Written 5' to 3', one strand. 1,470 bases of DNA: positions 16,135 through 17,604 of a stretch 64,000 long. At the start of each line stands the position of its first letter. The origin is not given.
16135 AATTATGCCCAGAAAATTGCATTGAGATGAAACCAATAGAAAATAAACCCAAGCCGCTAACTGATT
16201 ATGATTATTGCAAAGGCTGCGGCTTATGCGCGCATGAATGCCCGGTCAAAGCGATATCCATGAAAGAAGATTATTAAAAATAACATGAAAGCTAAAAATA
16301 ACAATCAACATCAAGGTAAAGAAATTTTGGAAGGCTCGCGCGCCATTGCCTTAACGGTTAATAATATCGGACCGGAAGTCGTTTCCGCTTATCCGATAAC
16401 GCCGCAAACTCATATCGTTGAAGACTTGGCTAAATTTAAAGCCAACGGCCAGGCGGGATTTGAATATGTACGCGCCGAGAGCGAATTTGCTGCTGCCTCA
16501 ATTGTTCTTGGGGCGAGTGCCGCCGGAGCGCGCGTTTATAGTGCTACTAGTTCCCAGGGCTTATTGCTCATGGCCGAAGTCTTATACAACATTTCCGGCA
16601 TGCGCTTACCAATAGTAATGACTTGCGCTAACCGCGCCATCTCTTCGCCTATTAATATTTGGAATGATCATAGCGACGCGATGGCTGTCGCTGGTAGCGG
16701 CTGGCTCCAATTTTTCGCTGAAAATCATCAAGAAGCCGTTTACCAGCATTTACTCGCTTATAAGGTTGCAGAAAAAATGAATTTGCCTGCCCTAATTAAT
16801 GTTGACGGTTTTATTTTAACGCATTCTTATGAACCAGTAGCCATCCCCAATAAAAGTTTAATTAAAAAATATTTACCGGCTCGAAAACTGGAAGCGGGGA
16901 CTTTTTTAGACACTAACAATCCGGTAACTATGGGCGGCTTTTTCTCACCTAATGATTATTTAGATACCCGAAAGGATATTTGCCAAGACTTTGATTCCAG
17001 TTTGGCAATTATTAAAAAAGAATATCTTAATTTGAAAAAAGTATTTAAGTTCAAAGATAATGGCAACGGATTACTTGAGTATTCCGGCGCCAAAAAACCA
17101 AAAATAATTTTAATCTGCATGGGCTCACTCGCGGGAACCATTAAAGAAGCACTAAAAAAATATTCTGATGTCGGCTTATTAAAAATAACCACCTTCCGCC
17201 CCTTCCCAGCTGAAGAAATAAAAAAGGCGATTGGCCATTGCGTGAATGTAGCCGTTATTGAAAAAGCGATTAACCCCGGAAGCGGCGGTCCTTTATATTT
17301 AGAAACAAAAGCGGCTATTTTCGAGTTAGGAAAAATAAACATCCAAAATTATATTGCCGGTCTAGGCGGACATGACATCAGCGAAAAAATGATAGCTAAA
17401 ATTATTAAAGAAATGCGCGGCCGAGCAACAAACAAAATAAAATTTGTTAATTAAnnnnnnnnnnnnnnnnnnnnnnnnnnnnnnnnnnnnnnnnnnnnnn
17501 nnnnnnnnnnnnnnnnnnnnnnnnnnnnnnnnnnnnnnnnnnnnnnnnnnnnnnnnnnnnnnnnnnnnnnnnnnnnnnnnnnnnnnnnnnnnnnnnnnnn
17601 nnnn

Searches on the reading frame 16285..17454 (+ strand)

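Call 9: search_protein_families(library=pfam, proteins=[window:16285-17454:+], max_evalue=0.01)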
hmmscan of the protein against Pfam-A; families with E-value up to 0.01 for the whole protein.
window:16285-17454:+ (389 aa): 2 families
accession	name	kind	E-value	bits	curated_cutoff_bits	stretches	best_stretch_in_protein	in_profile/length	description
PF01855.24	POR_N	-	9.6e-66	222.3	27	1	27-244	5-227/231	Pyruvate flavodoxin/ferredoxin oxidoreductase, thiamine diP-bdg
PF17147.9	PFOR_II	-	1.3e-21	77.2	27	1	274-368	3-100/102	Pyruvate:ferredoxin oxidoreductase core domain II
